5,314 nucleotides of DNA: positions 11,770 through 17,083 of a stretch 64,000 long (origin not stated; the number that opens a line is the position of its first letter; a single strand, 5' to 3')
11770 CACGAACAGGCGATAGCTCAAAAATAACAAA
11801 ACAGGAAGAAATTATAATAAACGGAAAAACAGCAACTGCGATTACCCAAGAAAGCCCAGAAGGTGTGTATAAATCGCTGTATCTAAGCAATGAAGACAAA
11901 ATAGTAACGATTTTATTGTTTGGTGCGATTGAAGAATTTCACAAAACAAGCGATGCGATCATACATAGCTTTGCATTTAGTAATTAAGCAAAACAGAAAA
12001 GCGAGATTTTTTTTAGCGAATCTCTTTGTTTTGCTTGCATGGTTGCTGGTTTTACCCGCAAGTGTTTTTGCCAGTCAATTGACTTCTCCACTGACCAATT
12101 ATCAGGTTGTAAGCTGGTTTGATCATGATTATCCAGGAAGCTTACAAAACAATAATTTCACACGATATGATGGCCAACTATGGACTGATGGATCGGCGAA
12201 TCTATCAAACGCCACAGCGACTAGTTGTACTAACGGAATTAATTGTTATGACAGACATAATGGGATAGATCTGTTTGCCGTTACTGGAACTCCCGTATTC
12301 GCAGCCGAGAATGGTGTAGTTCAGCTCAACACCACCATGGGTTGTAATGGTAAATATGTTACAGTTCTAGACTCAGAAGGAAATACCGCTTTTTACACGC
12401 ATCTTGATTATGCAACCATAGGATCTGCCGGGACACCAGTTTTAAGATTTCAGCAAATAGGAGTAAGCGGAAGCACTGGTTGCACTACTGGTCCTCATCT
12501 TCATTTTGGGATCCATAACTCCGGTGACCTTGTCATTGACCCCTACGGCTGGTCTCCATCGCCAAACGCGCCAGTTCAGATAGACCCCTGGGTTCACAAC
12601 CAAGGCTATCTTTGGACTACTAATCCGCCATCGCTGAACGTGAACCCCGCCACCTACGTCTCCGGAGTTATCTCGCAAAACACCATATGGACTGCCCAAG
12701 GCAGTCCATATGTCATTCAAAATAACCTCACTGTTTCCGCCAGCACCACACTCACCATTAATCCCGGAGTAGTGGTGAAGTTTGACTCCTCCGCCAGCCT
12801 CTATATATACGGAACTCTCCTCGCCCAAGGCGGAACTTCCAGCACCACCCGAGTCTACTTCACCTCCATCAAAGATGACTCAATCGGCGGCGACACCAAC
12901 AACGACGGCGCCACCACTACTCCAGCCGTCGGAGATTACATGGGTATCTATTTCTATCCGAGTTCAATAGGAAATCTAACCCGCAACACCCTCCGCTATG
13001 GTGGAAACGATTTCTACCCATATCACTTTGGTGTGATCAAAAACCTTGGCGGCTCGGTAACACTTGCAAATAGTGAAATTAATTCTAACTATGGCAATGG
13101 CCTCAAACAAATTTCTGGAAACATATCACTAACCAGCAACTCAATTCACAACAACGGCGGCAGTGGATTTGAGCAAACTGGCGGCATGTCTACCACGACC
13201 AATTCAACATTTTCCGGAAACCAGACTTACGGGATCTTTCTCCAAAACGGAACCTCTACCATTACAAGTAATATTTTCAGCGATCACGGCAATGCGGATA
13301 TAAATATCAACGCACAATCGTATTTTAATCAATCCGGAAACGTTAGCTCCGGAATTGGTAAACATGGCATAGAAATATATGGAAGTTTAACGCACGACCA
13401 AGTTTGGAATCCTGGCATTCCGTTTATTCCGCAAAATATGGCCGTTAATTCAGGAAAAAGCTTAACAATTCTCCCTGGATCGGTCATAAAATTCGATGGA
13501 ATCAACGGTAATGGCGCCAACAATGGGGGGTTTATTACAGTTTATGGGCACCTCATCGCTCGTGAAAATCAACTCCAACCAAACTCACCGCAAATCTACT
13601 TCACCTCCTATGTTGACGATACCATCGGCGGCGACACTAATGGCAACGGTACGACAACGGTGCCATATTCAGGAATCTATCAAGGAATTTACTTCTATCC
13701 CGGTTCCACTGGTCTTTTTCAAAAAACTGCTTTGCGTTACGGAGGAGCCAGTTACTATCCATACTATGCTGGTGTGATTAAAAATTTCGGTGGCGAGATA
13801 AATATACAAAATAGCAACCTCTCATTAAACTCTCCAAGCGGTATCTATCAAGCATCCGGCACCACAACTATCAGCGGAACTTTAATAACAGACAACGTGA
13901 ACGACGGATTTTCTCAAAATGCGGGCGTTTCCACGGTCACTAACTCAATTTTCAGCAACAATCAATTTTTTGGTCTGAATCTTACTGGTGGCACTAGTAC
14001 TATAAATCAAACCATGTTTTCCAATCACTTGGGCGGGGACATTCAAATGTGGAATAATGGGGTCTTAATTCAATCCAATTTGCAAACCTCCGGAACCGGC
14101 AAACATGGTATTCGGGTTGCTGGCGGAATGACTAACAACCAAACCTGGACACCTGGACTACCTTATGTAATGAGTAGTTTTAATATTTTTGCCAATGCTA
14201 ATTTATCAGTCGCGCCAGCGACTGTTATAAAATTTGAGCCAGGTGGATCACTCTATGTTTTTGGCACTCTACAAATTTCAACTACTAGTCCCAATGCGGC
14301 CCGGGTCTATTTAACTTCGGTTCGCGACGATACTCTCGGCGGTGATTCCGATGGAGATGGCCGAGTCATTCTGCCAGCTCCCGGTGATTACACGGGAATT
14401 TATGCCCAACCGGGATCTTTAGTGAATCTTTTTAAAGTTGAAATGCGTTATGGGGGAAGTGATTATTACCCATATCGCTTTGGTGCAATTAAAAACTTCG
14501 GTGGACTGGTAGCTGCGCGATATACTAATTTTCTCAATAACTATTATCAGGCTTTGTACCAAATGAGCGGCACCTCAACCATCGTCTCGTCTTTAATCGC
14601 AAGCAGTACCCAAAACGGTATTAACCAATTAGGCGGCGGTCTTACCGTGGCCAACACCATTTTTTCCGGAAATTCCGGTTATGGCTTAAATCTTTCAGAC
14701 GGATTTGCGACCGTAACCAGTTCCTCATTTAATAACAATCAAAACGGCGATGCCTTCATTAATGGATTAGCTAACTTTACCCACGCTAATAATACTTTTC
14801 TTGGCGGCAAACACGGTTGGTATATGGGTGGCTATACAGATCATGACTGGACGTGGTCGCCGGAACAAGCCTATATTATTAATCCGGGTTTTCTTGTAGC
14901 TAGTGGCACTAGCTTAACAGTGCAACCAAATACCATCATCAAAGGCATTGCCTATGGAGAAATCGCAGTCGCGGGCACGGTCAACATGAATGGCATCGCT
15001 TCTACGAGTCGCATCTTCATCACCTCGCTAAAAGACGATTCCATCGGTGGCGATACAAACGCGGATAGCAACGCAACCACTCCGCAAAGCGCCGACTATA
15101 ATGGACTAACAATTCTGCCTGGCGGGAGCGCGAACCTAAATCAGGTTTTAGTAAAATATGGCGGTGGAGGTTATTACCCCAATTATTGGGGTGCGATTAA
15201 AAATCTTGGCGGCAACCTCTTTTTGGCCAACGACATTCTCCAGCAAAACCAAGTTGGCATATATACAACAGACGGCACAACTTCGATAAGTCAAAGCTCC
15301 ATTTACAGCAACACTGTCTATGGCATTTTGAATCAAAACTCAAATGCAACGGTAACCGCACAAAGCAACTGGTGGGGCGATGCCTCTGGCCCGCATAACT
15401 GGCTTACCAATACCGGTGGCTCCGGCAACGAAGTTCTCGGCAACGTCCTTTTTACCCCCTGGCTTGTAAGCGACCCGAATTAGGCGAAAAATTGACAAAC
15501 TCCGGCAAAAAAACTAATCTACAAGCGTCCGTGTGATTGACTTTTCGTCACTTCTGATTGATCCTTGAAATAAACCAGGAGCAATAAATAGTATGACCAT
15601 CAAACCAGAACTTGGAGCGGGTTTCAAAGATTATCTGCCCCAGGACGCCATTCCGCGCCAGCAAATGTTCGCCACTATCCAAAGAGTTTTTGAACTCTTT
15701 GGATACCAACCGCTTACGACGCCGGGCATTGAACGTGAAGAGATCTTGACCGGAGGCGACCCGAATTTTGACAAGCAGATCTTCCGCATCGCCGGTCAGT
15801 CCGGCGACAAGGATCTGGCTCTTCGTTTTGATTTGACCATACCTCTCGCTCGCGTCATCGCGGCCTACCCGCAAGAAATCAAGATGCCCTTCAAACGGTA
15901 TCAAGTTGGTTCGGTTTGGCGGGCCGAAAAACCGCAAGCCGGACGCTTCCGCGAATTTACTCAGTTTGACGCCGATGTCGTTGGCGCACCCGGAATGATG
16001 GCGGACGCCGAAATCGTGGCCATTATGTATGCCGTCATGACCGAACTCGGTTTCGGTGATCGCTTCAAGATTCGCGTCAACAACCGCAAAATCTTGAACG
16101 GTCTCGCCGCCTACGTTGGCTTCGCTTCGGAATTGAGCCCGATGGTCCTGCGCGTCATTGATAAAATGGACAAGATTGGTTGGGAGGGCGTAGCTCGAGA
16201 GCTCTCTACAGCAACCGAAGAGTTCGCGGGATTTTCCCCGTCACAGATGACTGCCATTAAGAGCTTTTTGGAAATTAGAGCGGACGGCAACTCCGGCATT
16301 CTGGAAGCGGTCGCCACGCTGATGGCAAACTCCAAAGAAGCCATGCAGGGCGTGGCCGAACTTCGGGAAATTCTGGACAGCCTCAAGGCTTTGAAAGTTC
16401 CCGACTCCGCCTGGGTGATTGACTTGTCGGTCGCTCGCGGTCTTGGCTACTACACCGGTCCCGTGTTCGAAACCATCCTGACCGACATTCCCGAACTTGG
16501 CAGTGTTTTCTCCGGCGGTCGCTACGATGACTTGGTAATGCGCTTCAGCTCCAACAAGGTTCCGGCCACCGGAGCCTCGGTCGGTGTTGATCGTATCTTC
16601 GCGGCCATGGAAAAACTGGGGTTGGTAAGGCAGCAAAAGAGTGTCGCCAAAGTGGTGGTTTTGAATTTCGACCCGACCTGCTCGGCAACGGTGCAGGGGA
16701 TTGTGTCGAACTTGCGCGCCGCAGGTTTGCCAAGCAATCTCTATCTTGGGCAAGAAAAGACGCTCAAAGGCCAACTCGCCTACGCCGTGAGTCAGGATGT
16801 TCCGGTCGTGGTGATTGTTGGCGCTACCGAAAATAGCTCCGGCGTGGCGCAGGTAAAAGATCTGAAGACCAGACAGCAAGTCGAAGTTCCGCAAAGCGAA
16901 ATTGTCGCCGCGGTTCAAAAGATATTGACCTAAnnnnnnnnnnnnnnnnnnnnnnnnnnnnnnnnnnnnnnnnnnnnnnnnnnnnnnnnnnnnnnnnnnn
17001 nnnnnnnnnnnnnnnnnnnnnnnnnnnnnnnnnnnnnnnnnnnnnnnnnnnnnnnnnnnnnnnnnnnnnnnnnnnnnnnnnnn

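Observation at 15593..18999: Histidine-themed locus with an attenuator-like structured leader ending in a terminator 10 nt before hutH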

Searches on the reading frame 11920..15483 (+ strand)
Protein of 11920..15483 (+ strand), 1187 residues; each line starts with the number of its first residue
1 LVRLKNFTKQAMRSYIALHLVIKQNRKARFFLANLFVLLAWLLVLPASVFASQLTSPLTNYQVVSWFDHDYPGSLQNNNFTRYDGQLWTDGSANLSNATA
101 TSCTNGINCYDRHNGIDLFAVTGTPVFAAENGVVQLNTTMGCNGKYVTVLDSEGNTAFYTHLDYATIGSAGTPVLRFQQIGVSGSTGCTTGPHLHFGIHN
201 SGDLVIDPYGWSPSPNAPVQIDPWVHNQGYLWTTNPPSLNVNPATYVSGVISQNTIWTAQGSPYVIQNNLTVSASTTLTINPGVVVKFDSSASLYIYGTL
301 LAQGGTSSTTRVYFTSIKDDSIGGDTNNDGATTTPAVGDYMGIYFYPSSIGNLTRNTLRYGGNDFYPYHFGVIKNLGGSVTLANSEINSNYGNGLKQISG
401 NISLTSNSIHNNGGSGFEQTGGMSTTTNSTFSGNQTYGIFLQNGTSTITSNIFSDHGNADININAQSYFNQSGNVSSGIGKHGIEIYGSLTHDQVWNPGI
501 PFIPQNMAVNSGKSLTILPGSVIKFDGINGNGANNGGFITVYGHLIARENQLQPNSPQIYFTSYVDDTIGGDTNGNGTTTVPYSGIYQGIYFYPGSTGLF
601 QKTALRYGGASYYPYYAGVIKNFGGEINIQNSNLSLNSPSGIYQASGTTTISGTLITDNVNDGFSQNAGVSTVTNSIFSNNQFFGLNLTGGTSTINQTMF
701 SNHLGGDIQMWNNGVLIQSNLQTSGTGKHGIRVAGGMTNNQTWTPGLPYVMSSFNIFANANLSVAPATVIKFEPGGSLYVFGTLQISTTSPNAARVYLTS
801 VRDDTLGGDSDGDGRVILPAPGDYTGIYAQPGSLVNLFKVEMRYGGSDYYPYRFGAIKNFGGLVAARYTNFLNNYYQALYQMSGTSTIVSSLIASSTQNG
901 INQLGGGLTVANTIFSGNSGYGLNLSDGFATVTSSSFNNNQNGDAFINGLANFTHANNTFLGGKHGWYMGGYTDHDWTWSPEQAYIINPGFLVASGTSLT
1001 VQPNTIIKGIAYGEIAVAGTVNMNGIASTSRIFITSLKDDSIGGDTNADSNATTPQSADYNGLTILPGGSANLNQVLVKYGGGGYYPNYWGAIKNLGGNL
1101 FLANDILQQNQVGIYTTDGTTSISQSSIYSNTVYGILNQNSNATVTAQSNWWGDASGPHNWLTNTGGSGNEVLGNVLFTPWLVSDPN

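Call 5: search_protein_families(library=pfam, proteins=[window:11920-15483:+])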
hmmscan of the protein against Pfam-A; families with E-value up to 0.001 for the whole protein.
window:11920-15483:+ (1187 aa): 2 families
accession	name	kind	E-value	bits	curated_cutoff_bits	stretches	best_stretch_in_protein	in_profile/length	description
PF01551.29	Peptidase_M23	-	2.1e-19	69.9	28.7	1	112-203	2-92/96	Peptidase family M23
PF13229.12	Beta_helix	-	2.7e-14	53.5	25.9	1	372-490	3-124/158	Right handed beta helix region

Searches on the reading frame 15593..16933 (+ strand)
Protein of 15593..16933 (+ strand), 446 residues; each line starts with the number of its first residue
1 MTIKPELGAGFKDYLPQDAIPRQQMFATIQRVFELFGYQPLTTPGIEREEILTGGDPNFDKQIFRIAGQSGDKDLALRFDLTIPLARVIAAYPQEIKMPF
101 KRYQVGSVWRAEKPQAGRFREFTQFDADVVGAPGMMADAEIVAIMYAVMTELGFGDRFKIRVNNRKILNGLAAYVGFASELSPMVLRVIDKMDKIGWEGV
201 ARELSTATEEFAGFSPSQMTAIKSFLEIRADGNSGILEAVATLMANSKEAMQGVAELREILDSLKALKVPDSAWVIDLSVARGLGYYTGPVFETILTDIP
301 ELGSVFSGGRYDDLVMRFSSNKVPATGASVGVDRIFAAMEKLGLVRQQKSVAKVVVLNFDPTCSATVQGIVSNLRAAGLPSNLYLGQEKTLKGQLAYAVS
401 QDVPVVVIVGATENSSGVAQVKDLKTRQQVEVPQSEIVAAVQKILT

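Call 5: search_protein_families(library=pfam, proteins=[window:15593-16933:+])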
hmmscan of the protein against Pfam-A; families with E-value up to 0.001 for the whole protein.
window:15593-16933:+ (446 aa): 4 families
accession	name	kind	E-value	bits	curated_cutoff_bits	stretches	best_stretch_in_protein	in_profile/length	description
PF13393.11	tRNA-synt_His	-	4.3e-47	161.3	25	1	10-335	1-308/308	Histidyl-tRNA synthetase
PF03129.25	HGTP_anticodon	-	6.2e-12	46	21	1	353-443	1-93/94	Anticodon binding domain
PF00587.30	tRNA-synt_2b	-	2.2e-06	28.3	29.3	1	75-203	11-110/179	tRNA synthetase class II core domain (G, H, P, S and T)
PF00152.25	tRNA-synt_2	-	0.00054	19.6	25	0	102-129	94-121/308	tRNA synthetases class II (D, K and N)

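Call 65: search_protein_families(library=ncbifam, proteins=[window:15593-16933:+], max_evalue=1e-10)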
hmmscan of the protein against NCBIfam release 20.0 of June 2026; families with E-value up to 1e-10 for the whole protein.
window:15593-16933:+ (446 aa): 17 families
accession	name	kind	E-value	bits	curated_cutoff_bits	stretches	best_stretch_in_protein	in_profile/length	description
TIGR00442.1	hisS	equivalog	3.6e-109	365.4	286.75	1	10-433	5-405/406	histidine--tRNA ligase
NF009085.0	PRK12420.1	equivalog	1.4e-80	271.7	540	1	10-437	9-422/426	histidine--tRNA ligase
TIGR00443.1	hisZ_biosyn_reg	equivalog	2e-58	197.9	271.65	1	12-340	1-313/314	ATP phosphoribosyltransferase regulatory subunit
NF008941.0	PRK12292.2-4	equivalog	2.9e-48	164.7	447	1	9-378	11-357/393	ATP phosphoribosyltransferase regulatory subunit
NF008942.0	PRK12292.2-5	equivalog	5.6e-46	157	643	1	3-439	7-425/434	ATP phosphoribosyltransferase regulatory subunit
NF008940.0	PRK12292.2-3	equivalog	1.6e-37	129.2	450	1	8-412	6-394/404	ATP phosphoribosyltransferase regulatory subunit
NF008936.0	PRK12292.1-3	equivalog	5.4e-36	124.3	492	1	4-414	4-396/406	ATP phosphoribosyltransferase regulatory subunit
NF008945.0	PRK12292.3-3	equivalog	9.9e-29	100.6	409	1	10-341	5-305/368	ATP phosphoribosyltransferase regulatory subunit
NF009086.0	PRK12421.1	equivalog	1.4e-27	96.6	318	1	9-379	11-356/389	ATP phosphoribosyltransferase regulatory subunit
NF008953.0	PRK12295.1-6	equivalog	1.1e-24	87.2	384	1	201-338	240-378/384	ATP phosphoribosyltransferase regulatory subunit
NF008935.0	PRK12292.1-1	equivalog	1.2e-24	87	350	1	10-341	9-319/382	ATP phosphoribosyltransferase regulatory subunit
NF008938.0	PRK12292.1-6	equivalog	4.2e-24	85.2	833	1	9-342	10-327/420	ATP phosphoribosyltransferase regulatory subunit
NF008937.0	PRK12292.1-4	equivalog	1.8e-21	76.4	693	1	9-355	11-337/395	ATP phosphoribosyltransferase regulatory subunit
NF008943.0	PRK12292.3-1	equivalog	3.4e-20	72.5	690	1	7-373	26-360/403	ATP phosphoribosyltransferase regulatory subunit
NF008939.0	PRK12292.2-1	equivalog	4.9e-19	68.3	335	1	9-342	7-325/391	ATP phosphoribosyltransferase regulatory subunit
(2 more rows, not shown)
